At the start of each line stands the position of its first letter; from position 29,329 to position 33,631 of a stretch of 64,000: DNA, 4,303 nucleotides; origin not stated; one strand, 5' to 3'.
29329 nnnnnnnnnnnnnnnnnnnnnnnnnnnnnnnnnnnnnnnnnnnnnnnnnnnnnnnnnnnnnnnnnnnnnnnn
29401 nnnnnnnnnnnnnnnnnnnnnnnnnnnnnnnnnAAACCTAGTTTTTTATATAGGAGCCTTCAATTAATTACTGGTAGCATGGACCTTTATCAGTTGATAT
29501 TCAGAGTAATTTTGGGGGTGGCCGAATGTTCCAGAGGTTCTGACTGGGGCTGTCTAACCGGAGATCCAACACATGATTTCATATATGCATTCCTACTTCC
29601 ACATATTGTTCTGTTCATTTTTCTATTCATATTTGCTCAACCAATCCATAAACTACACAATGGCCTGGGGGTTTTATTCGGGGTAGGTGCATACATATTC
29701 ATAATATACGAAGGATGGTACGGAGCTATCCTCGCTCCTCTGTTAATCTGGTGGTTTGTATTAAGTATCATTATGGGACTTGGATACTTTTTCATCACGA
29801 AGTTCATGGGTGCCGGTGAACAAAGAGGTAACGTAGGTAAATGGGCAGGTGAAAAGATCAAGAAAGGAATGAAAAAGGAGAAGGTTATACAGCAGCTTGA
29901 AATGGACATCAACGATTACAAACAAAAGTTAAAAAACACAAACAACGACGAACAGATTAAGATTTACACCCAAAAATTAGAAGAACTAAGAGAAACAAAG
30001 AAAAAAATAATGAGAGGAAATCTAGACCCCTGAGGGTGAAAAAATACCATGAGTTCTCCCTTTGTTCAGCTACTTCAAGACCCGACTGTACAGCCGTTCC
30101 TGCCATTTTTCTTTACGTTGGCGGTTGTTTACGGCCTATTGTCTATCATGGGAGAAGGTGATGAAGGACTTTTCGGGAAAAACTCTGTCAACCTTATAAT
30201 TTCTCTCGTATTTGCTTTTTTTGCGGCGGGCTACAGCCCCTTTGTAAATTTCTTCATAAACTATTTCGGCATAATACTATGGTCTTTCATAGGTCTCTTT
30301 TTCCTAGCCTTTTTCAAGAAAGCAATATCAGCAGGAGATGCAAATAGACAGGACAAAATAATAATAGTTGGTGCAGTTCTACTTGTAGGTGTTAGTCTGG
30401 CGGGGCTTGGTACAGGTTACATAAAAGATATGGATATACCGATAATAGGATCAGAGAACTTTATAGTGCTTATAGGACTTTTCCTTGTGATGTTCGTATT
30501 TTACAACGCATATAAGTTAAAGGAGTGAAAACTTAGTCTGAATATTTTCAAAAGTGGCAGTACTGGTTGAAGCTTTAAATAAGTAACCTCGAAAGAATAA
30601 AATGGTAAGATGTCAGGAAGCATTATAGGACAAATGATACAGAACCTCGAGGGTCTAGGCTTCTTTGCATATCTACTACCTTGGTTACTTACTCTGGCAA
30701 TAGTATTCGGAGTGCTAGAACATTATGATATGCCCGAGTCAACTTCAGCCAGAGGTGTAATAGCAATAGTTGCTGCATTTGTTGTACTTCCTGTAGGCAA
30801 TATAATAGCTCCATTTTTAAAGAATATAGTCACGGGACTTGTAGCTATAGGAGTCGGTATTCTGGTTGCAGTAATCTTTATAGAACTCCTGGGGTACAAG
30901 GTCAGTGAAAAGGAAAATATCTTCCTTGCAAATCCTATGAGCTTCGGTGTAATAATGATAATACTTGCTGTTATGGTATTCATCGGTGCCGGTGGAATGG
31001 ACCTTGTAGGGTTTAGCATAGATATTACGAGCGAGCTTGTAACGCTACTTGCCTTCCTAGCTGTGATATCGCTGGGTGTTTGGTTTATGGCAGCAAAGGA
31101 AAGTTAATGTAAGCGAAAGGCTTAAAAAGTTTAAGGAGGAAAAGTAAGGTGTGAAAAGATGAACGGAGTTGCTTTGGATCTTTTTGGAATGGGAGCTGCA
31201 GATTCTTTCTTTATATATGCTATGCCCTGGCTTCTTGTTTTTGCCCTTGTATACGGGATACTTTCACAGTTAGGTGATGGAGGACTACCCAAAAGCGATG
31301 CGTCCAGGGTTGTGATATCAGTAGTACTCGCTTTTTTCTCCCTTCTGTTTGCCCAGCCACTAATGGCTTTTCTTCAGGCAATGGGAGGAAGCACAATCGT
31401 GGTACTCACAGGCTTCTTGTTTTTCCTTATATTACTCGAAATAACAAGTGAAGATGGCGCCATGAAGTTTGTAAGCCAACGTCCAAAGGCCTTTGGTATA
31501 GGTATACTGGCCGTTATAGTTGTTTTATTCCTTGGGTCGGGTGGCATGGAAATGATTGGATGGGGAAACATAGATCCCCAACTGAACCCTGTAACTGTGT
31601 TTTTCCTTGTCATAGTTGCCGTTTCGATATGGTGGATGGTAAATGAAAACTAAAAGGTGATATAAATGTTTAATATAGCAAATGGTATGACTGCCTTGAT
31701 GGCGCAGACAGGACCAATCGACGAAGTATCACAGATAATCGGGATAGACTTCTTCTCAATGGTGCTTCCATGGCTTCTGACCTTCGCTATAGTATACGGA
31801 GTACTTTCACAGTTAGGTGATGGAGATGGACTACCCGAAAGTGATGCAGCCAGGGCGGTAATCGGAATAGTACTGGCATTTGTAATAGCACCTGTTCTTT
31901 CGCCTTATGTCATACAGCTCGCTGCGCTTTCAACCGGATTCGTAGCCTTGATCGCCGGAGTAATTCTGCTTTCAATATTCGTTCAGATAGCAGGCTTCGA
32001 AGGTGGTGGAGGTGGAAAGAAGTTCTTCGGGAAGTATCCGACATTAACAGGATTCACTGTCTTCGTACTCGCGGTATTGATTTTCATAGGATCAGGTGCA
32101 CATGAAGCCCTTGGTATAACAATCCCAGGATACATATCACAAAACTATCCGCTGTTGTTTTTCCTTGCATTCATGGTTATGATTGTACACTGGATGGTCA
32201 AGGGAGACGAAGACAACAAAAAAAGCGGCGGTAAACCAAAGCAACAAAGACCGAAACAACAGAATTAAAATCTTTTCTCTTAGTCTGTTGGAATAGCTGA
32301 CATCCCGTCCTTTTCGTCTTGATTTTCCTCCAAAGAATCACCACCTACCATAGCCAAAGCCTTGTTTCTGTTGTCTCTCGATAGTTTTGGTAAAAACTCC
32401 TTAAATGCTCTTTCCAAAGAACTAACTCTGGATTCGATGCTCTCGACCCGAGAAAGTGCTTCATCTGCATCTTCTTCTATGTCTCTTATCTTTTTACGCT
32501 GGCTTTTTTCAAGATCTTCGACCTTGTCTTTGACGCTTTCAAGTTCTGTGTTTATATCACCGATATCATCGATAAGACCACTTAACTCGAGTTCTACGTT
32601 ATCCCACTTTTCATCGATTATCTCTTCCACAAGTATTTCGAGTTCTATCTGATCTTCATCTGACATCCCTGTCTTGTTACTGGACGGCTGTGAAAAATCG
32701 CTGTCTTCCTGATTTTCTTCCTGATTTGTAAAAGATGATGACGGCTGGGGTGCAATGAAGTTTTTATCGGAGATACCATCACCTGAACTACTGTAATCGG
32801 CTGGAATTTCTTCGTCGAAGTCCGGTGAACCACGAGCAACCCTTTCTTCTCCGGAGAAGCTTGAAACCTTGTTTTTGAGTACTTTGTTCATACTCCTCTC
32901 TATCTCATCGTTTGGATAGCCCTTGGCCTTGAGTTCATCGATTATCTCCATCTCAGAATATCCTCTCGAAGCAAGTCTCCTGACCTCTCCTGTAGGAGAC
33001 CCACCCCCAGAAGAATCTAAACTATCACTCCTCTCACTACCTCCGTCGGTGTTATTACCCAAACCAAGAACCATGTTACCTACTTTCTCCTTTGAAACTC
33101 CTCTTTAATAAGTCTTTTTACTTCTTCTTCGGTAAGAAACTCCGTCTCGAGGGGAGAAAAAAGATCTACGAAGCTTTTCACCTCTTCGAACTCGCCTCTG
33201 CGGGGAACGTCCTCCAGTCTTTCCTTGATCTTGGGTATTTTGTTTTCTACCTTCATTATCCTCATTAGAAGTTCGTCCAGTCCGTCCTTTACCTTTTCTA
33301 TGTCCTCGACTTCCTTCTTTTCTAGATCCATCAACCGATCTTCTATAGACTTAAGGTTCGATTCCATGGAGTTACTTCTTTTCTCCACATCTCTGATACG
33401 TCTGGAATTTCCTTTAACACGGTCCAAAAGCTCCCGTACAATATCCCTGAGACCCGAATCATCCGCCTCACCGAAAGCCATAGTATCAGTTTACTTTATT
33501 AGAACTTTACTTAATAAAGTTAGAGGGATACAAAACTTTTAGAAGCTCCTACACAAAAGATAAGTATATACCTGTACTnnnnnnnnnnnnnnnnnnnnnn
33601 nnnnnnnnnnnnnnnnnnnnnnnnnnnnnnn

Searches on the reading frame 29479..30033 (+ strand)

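Call 25: search_protein_families(library=pfam, proteins=[window:29479-30033:+], max_evalue=0.1)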
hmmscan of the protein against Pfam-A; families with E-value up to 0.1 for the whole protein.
window:29479-30033:+ (184 aa): 1 family
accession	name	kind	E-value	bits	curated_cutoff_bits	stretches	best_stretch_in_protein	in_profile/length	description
PF22941.1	TADA2A-like_3rd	-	0.027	15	27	1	133-179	19-62/77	Transcriptional adapter 2-alpha-like domain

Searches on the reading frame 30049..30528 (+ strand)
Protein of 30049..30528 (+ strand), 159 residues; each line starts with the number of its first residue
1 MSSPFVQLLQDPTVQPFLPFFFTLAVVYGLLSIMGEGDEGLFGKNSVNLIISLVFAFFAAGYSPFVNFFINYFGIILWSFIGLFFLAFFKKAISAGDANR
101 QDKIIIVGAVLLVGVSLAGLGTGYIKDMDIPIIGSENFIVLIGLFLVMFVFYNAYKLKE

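Call 25: search_protein_families(library=pfam, proteins=[window:30049-30528:+], max_evalue=0.1)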
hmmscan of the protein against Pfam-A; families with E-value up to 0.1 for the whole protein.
window:30049-30528:+ (159 aa): 1 family
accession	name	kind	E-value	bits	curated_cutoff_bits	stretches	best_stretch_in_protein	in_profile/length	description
PF20389.3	DUF6684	-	0.043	14.4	24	0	46-98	15-74/79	Family of unknown function (DUF6684)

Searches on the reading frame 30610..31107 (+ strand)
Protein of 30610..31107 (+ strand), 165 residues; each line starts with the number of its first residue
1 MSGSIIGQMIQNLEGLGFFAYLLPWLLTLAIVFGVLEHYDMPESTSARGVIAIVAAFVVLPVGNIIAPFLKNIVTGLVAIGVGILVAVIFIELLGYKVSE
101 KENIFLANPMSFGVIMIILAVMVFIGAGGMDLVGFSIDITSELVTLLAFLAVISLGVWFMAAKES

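Call 25: search_protein_families(library=pfam, proteins=[window:30610-31107:+], max_evalue=0.1)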
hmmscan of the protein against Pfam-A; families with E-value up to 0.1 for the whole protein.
window:30610-31107:+ (165 aa): 1 family
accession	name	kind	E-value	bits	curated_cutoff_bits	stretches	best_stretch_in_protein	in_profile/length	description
PF10935.13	DUF2637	-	0.061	13.6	22.8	1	19-95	35-111/161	Protein of unknown function (DUF2637)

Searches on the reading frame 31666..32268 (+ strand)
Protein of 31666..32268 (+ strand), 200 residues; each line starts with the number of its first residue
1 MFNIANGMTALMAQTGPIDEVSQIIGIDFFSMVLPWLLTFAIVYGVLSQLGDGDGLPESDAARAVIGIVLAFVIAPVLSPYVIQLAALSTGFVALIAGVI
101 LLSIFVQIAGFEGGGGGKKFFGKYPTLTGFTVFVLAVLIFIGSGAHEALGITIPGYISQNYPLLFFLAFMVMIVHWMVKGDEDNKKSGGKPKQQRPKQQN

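Call 25: search_protein_families(library=pfam, proteins=[window:31666-32268:+], max_evalue=0.1)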
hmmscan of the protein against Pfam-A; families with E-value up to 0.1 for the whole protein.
window:31666-32268:+ (200 aa): 1 family
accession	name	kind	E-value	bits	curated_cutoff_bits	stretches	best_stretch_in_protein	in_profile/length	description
PF10445.14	DUF2456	-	0.043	14.4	25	1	24-79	35-91/95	Protein of unknown function (DUF2456)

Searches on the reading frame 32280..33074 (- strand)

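Call 25: search_protein_families(library=pfam, proteins=[window:32280-33074:-], max_evalue=0.1)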
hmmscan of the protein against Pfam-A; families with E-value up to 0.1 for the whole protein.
window:32280-33074:- (264 aa): 14 families
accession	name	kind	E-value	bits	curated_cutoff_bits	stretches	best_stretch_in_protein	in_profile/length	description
PF21982.2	RecX_HTH1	-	5.4e-06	26.7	26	1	32-63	7-38/40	RecX, first three-helix domain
PF02321.23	OEP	-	0.00057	20.2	22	1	108-226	37-132/187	Outer membrane efflux protein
PF21773.2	ODAD1_CC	-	0.0049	16.4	27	1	163-227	199-263/287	ODAD1 central coiled coil region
PF05008.21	V-SNARE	-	0.0063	17.4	25.9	1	173-234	11-76/92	Vesicle transport v-SNARE protein N-terminus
PF00804.31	Syntaxin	-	0.0066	16.7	26.7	1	163-238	3-77/157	Syntaxin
PF15157.13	IQCJ-SCHIP1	-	0.013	16.2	28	1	173-230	5-60/99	Fusion protein IQCJ-SCHIP1 with IQ-like motif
PF06009.19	Laminin_II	-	0.027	14.9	33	1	157-219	19-84/138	Laminin Domain II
PF00435.27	Spectrin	-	0.039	14.9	29.9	1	166-226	38-98/105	Spectrin repeat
PF10046.14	BLOC1_2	-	0.039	14.7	33.4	1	173-224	45-95/96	Biogenesis of lysosome-related organelles complex-1 subunit 2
PF10473.14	CENP-F_leu_zip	-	0.044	14.3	34.5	1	144-226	53-137/140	Leucine-rich repeats of kinetochore protein Cenp-F/LEK1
PF05531.17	NPV_P10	-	0.049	14.5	29.8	0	168-225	10-66/75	Nucleopolyhedrovirus P10 protein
PF05549.16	Allexi_40kDa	-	0.062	13.3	26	1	171-242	80-152/271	Allexivirus 40kDa protein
PF03902.18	Gal4_dimer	-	0.079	13.6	22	0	213-235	8-30/54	Gal4-like dimerisation domain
PF13339.11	AATF-Che1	-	0.083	13.9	24.7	0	150-227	48-126/137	Apoptosis antagonizing transcription factor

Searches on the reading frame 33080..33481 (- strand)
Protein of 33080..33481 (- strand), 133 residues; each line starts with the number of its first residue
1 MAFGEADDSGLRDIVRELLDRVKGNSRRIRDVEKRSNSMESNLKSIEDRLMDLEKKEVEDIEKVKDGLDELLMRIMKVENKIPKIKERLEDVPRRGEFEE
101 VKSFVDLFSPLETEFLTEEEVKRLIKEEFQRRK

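Call 25: search_protein_families(library=pfam, proteins=[window:33080-33481:-], max_evalue=0.1)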
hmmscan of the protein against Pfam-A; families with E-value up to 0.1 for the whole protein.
window:33080-33481:- (133 aa): 22 families
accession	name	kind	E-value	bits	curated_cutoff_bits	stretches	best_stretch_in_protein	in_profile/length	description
PF04871.18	Uso1_p115_C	-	5.9e-05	23.8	28.4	1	9-91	11-99/121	Uso1 / p115 like vesicle tethering protein, C terminal region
PF15237.11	PTRF_SDPR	-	0.0013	18.8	30.5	1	13-90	12-82/250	PTRF/SDPR family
PF06009.19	Laminin_II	-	0.0019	18.6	33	1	9-70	34-94/138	Laminin Domain II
PF21037.2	CCDC138_cc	-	0.0029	18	27.1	0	27-57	22-52/59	Coiled-coil-domain-containing protein 138, coiled-coil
PF10779.14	XhlA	-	0.0031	18.1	34.7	1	20-55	11-46/67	Haemolysin XhlA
PF18052.6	Rx_N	-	0.0032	18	27.7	1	14-71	5-61/93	Rx N-terminal domain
PF18595.6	Nuf2_DHR10-like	-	0.0041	17.6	28.4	0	15-70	59-114/117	Nuf2, DHR10-like domain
PF03961.19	FapA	-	0.0055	16.8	31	1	27-96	156-233/272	Flagellar Assembly Protein A beta solenoid domain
PF05531.17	NPV_P10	-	0.007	17.3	29.8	1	40-90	17-66/75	Nucleopolyhedrovirus P10 protein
PF08286.16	Spc24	-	0.0095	16.6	25.3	0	28-63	12-47/109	Spc24 subunit of Ndc80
PF16519.10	TRPM_tetra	-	0.01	16.4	26.6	1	16-54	5-43/56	Tetramerisation domain of TRPM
PF14712.11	Snapin_Pallidin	-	0.013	16.4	29.6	0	23-91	16-87/89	Snapin/Pallidin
PF11918.13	Peptidase_S41_N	-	0.013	16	26.6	1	63-120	20-77/129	N-terminal domain of Peptidase_S41 in eukaryotic IRBP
PF23991.1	DUF7310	-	0.016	16.1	40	0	28-54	24-50/83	Coiled-coil region of unknown function (DUF7310)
PF07889.17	DUF1664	-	0.016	15.7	34.6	1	31-105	38-110/124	Protein of unknown function (DUF1664)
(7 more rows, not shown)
